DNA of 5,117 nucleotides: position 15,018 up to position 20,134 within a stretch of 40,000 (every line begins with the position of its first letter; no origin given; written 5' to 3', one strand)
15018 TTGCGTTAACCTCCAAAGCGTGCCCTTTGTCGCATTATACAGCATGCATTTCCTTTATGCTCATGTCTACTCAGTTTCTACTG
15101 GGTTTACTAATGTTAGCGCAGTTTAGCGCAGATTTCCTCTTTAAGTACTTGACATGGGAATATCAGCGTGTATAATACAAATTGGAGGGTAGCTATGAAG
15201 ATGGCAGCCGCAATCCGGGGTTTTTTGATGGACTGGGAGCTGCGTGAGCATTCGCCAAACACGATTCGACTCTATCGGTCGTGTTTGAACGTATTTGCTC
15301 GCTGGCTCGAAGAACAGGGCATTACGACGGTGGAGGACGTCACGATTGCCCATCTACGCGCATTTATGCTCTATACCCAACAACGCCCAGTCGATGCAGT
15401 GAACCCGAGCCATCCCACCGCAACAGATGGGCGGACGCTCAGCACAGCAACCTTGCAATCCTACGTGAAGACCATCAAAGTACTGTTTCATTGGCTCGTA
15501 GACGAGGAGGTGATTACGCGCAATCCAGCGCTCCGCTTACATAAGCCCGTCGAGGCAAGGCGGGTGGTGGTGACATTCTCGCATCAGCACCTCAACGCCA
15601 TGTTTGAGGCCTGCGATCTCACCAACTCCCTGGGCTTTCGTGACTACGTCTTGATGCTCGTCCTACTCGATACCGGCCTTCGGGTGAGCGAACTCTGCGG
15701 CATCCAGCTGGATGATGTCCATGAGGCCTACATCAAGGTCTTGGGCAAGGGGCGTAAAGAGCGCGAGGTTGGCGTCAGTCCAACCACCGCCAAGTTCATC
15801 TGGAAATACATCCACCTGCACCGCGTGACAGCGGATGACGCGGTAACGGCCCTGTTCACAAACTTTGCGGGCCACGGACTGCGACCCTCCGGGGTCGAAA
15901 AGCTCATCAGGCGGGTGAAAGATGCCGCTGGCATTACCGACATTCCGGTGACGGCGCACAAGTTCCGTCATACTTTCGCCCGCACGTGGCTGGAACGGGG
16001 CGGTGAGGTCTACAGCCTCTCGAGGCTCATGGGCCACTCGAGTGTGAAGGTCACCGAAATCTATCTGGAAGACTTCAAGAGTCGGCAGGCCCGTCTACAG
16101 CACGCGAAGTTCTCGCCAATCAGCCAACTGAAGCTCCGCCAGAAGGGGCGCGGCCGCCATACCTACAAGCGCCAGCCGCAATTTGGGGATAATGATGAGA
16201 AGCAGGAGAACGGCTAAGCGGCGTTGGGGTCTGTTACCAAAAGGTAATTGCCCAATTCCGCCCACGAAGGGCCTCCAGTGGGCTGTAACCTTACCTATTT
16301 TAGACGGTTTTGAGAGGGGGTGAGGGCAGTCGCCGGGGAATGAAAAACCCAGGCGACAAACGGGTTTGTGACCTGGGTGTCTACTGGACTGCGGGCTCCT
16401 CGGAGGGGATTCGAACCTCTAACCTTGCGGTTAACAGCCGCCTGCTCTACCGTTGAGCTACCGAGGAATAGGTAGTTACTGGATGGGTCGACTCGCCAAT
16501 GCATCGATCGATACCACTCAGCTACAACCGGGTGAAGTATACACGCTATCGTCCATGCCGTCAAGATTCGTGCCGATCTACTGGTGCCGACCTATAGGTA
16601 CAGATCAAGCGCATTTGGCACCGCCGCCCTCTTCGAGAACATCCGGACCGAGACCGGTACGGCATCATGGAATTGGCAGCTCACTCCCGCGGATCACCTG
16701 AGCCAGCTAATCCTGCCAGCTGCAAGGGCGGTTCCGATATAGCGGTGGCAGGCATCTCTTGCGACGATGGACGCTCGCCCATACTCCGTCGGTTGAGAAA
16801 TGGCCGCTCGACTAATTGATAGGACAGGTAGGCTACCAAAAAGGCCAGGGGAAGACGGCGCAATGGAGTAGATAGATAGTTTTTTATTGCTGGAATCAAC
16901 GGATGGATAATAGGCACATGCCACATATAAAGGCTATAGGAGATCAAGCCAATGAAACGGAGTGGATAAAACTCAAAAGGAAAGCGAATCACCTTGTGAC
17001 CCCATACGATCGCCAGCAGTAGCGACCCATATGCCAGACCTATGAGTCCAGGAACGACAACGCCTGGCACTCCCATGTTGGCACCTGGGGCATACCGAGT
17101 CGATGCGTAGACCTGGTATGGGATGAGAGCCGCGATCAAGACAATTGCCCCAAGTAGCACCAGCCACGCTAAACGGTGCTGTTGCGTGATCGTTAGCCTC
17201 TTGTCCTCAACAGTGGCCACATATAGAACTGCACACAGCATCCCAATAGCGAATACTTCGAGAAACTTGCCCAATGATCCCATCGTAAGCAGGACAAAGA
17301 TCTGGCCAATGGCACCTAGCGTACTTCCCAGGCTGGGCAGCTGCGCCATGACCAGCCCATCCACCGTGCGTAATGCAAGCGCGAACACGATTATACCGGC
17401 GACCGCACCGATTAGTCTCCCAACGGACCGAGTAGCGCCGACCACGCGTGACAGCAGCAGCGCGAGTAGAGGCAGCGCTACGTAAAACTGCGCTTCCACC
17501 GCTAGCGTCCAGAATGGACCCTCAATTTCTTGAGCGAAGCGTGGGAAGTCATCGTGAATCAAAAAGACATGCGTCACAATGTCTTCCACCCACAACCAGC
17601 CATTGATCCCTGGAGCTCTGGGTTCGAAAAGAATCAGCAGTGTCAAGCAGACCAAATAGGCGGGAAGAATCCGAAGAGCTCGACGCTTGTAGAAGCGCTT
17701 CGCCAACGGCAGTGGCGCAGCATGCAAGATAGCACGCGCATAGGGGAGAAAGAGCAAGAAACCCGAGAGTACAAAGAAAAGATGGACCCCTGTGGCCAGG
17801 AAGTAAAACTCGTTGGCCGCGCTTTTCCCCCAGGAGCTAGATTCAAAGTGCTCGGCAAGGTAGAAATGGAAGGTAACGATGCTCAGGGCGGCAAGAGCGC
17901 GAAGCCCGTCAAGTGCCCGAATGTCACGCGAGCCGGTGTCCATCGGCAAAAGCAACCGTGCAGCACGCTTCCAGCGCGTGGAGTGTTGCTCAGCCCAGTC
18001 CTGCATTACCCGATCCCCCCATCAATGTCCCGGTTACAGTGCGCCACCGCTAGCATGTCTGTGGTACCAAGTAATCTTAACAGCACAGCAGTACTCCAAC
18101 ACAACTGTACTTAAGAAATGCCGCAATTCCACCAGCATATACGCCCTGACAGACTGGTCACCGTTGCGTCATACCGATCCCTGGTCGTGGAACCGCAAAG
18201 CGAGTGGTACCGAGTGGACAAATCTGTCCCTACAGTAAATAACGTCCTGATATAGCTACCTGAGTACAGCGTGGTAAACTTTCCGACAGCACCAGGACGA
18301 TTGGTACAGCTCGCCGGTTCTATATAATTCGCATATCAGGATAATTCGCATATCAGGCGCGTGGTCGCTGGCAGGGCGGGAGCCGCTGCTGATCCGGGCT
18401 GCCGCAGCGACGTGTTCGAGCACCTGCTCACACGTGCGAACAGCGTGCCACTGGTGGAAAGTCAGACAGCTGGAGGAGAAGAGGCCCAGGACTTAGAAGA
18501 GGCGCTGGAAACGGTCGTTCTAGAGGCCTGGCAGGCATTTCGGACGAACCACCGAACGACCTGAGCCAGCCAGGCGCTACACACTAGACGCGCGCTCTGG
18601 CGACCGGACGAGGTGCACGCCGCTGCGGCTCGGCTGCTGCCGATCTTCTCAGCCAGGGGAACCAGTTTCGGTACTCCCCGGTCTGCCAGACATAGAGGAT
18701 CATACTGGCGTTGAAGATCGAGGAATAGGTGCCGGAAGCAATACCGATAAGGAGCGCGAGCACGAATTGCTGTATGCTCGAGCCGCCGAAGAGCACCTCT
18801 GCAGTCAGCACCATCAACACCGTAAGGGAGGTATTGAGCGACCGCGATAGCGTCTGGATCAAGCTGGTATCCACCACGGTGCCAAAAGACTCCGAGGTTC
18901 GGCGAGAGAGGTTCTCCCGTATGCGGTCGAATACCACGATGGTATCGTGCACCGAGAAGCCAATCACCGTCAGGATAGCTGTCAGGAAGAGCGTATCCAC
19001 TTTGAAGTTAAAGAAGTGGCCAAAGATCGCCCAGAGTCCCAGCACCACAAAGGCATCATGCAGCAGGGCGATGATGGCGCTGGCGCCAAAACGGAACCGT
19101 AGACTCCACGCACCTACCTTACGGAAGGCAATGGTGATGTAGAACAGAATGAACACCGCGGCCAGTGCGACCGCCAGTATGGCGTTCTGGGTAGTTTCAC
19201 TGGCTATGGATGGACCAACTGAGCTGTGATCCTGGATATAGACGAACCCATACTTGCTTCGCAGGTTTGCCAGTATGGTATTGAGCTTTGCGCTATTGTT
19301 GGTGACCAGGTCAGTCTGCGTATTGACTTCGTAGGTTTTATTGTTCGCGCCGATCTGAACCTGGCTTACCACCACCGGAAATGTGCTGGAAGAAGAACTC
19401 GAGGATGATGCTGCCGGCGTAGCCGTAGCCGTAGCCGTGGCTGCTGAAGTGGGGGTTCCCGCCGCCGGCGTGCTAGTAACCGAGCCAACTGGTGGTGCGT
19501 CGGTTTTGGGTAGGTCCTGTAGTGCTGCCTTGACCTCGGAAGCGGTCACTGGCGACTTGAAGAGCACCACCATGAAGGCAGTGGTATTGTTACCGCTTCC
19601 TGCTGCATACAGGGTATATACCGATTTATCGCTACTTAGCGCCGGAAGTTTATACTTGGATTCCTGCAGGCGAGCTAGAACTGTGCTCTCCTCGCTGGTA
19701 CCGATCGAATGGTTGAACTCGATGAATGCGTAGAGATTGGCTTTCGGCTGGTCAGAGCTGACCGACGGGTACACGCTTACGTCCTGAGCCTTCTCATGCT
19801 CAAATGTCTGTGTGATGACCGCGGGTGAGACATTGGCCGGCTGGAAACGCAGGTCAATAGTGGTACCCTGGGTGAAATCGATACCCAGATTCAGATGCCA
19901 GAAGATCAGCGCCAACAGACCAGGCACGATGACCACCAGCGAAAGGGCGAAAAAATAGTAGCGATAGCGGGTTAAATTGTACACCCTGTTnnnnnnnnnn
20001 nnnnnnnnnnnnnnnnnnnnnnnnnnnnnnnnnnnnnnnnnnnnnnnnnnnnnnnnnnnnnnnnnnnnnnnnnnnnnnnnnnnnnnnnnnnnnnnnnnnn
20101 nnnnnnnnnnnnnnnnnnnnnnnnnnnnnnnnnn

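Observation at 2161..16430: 14.2-kb element integrated into the 3' end of tRNA-Asn, with clean att repeats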

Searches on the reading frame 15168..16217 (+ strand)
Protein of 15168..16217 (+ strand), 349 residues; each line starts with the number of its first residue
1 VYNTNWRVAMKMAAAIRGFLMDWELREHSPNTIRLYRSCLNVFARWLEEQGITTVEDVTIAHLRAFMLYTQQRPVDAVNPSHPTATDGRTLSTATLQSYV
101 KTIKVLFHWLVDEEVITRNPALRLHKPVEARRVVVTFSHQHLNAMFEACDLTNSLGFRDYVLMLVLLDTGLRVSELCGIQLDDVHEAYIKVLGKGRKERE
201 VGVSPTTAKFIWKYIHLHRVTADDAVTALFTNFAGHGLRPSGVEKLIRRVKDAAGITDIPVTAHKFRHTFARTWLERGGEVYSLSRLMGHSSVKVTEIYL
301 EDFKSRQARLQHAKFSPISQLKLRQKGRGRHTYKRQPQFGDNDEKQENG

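Call 8: search_protein_families(library=pfam, proteins=[window:15168-16217:+], max_evalue=0.01)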
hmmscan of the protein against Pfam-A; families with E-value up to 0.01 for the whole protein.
window:15168-16217:+ (349 aa): 4 families
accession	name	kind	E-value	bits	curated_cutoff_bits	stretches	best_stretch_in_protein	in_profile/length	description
PF00589.27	Phage_integrase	-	7.1e-30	104.5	27.1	1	138-304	4-170/172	Phage integrase family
PF02899.23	Phage_int_SAM_1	-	5.4e-10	39.8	22.3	1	25-73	11-58/83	Phage integrase, N-terminal SAM-like domain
PF13102.12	Phage_int_SAM_5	-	1.3e-07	32.3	22.3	1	25-120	14-92/98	Phage integrase SAM-like domain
PF13495.12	Phage_int_SAM_4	-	4.3e-07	30.7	27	1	20-115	6-83/85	Phage integrase, N-terminal SAM-like domain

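Call 11: search_protein_families(library=phrogs, proteins=[window:15168-16217:+], max_evalue=0.1)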
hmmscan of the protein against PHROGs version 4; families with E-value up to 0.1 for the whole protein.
window:15168-16217:+ (349 aa): 8 families
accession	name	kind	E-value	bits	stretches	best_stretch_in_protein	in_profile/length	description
phrog_1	-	integration and excision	7.1e-44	152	1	15-323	169-455/611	integrase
phrog_216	-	integration and excision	1.1e-36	127.5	1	96-306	15-228/301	integrase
phrog_7269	-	integration and excision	6.3e-08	33.4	1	244-300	14-67/89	integrase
phrog_23271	-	unknown function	0.00035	21.5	1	257-302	5-50/67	-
phrog_7685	-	integration and excision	0.001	19.7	1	245-296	166-216/240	integrase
phrog_10320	-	unknown function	0.0033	18.6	1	237-303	14-81/89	-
phrog_5127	-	integration and excision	0.0087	16.6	1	21-182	127-237/355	integrase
phrog_34557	-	integration and excision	0.079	13.7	0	239-299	106-163/183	integrase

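Call 13: find_encoding_contigs(protein=window:15168-16217:+, flank=10000, max_places=10)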
Protein window:15168-16217:+ (349 aa): no gene with exactly this product is on record in the collection.

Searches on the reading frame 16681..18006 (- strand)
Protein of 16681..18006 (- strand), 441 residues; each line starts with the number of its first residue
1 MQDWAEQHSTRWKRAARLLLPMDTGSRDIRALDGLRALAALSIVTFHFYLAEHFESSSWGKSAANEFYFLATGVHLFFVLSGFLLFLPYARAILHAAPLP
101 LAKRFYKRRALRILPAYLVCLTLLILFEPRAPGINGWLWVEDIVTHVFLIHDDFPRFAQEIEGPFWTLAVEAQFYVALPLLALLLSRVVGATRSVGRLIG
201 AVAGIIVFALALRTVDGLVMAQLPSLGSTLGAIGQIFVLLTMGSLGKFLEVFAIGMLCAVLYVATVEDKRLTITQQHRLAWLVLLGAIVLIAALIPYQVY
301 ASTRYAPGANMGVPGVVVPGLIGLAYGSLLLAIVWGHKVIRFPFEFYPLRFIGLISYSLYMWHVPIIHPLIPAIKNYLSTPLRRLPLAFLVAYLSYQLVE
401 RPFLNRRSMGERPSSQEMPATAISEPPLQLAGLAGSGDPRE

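Call 8: search_protein_families(library=pfam, proteins=[window:16681-18006:-], max_evalue=0.01)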
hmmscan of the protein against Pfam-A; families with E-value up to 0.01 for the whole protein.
window:16681-18006:- (441 aa): 1 family
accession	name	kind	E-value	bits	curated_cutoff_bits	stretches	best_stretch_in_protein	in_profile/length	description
PF01757.29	Acyl_transf_3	-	2.7e-26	92.8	31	1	30-395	2-321/326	Acyltransferase domain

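Call 21: find_encoding_contigs(protein=window:16681-18006:-, flank=10000, max_places=10)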
Protein window:16681-18006:- (441 aa): 2 contigs read that carry it; 2 places shown.
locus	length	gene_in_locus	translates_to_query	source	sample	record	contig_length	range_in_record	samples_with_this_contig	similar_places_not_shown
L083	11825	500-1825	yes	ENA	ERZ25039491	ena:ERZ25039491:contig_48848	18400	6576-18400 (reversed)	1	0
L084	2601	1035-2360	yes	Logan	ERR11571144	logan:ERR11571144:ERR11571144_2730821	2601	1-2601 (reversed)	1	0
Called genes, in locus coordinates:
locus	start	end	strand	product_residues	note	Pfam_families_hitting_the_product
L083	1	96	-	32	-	?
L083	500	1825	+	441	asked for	PF01757:Acyl_transf_3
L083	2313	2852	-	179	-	PF00589:Phage_integrase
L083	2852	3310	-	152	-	PF02899:Phage_int_SAM_1 (weak), PF13102:Phage_int_SAM_5 (weak), PF13495:Phage_int_SAM_4 (weak)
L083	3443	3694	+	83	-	-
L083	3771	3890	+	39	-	-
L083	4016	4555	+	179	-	-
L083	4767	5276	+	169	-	PF13565:HTH_32 (weak), PF13592:HTH_33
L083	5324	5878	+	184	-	PF13358:DDE_3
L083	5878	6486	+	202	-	-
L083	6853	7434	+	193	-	PF07638:Sigma70_ECF, PF04542:Sigma70_r2, PF08281:Sigma70_r4_2, PF04545:Sigma70_r4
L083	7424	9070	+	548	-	-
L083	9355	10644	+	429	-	-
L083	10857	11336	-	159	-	-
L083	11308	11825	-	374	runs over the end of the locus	-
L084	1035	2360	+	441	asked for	PF01757:Acyl_transf_3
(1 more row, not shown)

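Call 72: find_homologous_proteins(query=window:16681-18006:-, max_evalue=1e-50)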
Query window:16681-18006:- (441 aa): 302 proteins with E <= 1e-50 among 8000 candidates; the best 120 are listed.
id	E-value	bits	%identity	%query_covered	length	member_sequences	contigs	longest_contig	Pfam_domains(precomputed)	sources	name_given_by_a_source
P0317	1.3e-286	968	100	100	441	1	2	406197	PF01757.29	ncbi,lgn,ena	-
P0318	6.5e-236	801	83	100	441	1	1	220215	PF01757.29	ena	-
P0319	2.6e-204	697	73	99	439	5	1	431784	PF01757.29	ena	-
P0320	1.5e-203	695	74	97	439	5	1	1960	PF01757.29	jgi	jgi:peptidoglycan/LPS O-acetylase OafA/YrhL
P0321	1.4e-192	659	70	100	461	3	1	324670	PF01757.29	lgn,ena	-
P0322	6.7e-184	630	70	97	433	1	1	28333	PF01757.29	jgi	jgi:peptidoglycan/LPS O-acetylase OafA/YrhL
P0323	5.0e-181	620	70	93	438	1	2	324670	PF01757.29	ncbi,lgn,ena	-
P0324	5.4e-176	604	67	100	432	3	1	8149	PF01757.29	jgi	jgi:peptidoglycan/LPS O-acetylase OafA/YrhL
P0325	9.8e-160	550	64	95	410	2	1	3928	PF01757.29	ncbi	-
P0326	1.1e-144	501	59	95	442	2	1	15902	PF01757.29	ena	-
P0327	1.2e-139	484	57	93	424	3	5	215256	PF01757.29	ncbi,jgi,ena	-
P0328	6.4e-132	459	56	92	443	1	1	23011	PF01757.29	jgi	jgi:peptidoglycan/LPS O-acetylase OafA/YrhL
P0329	2.7e-131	457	57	94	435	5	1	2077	PF01757.29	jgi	jgi:peptidoglycan/LPS O-acetylase OafA/YrhL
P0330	7.8e-122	425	54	90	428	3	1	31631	PF01757.29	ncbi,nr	ncbi:MAG TPA: acyltransferase [Ktedonobacterales bacterium]|nr:acyltransferase [Ktedonobacterales ba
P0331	8.3e-118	412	53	91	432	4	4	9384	PF01757.29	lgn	-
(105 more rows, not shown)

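Call 73: find_encoding_contigs(protein=P0318, flank=10000, max_places=3)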
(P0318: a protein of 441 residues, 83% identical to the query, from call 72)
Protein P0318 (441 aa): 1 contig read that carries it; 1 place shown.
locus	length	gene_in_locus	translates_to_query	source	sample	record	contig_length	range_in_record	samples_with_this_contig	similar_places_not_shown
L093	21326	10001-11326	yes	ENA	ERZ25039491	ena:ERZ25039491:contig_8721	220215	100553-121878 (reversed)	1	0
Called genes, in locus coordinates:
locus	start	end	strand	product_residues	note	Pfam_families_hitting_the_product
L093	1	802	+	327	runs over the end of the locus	PF03255:ACCA, PF01039:Carboxyl_trans, PF06833:MdcE (weak)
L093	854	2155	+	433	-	-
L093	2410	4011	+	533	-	PF21760:SecD_1st, PF22599:SecDF_P1_head, PF02355:SecD_SecF_C, PF03176:MMPL (weak)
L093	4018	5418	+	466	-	PF02355:SecD_SecF_C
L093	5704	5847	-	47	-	-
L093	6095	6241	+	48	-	-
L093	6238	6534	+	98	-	-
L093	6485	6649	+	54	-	-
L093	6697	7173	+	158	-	PF00440:TetR_N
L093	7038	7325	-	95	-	-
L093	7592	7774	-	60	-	-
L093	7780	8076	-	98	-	PF13701:DDE_Tnp_1_4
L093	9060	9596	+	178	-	PF14239:RRXRR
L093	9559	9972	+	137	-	-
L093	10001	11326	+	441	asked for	PF01757:Acyl_transf_3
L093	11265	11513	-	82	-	-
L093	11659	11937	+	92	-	-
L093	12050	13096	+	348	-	PF17396:DUF1611_N, PF07755:DUF1611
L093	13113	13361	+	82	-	-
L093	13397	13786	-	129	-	PF00156:Pribosyltran (weak), PF14681:UPRTase (weak), PF14572:Pribosyl_synth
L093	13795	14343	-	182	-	PF13793:Pribosyltran_N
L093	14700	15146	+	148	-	PF00072:Response_reg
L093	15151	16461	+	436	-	PF00067:p450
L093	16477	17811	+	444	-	PF00512:HisKA, PF02518:HATPase_c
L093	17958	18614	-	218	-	PF07366:SnoaL, PF12680:SnoaL_2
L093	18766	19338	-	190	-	-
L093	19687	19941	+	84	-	-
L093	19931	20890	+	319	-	PF00150:Cellulase (weak), PF13204:Apiosidase (weak), PF26410:GH5_mannosidase (weak)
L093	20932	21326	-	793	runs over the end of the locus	PF01011:PQQ (faint), PF13360:PQQ_2, PF13570:Beta-prop_ACSF4, PF13360:PQQ_2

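Call 74: find_encoding_contigs(protein=P0319, flank=10000, max_places=3)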
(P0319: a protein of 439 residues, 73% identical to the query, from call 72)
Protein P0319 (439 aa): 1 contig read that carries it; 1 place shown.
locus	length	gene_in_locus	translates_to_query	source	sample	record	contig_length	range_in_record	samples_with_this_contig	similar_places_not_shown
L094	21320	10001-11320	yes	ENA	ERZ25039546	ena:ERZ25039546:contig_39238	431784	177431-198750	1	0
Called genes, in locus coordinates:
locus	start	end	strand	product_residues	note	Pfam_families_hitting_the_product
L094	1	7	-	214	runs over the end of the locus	PF03167:UDG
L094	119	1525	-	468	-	PF00291:PALP, PF00571:CBS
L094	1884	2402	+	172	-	-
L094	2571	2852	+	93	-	-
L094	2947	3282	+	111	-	PF05711:TylF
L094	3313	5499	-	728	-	PF01590:GAF, PF13185:GAF_2, PF13492:GAF_3, PF01590:GAF, PF13185:GAF_2, PF13492:GAF_3, PF07536:HWE_HK, PF07568:HisKA_2, +2 more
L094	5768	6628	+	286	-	-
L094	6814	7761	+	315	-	-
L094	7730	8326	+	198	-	PF02310:B12-binding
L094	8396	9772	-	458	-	-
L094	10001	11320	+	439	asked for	PF01757:Acyl_transf_3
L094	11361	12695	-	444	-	PF01098:FTSW_RODA_SPOVE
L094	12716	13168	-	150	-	PF16697:Yop-YscD_cpl, PF00498:FHA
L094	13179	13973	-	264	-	PF12401:FhaA_N, PF16697:Yop-YscD_cpl, PF00498:FHA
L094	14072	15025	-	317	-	PF06574:FAD_syn, PF01687:Flavokinase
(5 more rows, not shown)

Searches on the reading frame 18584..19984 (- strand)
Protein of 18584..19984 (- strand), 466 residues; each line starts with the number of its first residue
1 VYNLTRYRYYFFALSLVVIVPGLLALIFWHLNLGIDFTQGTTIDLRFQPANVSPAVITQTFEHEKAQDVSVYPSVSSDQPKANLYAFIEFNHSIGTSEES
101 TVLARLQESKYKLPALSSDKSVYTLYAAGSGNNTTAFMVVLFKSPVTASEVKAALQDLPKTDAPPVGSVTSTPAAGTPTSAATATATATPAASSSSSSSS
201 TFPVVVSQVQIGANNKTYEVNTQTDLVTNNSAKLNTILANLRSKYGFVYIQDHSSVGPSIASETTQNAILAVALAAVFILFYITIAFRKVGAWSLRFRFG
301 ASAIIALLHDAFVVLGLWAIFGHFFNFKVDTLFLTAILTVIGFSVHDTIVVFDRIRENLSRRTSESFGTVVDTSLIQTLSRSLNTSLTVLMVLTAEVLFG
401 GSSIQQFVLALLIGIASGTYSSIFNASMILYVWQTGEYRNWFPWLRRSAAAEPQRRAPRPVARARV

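Call 8: search_protein_families(library=pfam, proteins=[window:18584-19984:-], max_evalue=0.01)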
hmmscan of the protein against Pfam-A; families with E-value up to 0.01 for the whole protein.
window:18584-19984:- (466 aa): 2 families
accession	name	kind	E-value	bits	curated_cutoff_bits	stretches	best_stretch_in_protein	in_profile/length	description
PF02355.23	SecD_SecF_C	-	3.5e-50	170.5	20.5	1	249-434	14-187/189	Protein export membrane protein SecD/SecF, C-terminal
PF07549.19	Sec_GG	-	0.00055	19.8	20.3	1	31-49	8-26/28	SecD/SecF GG Motif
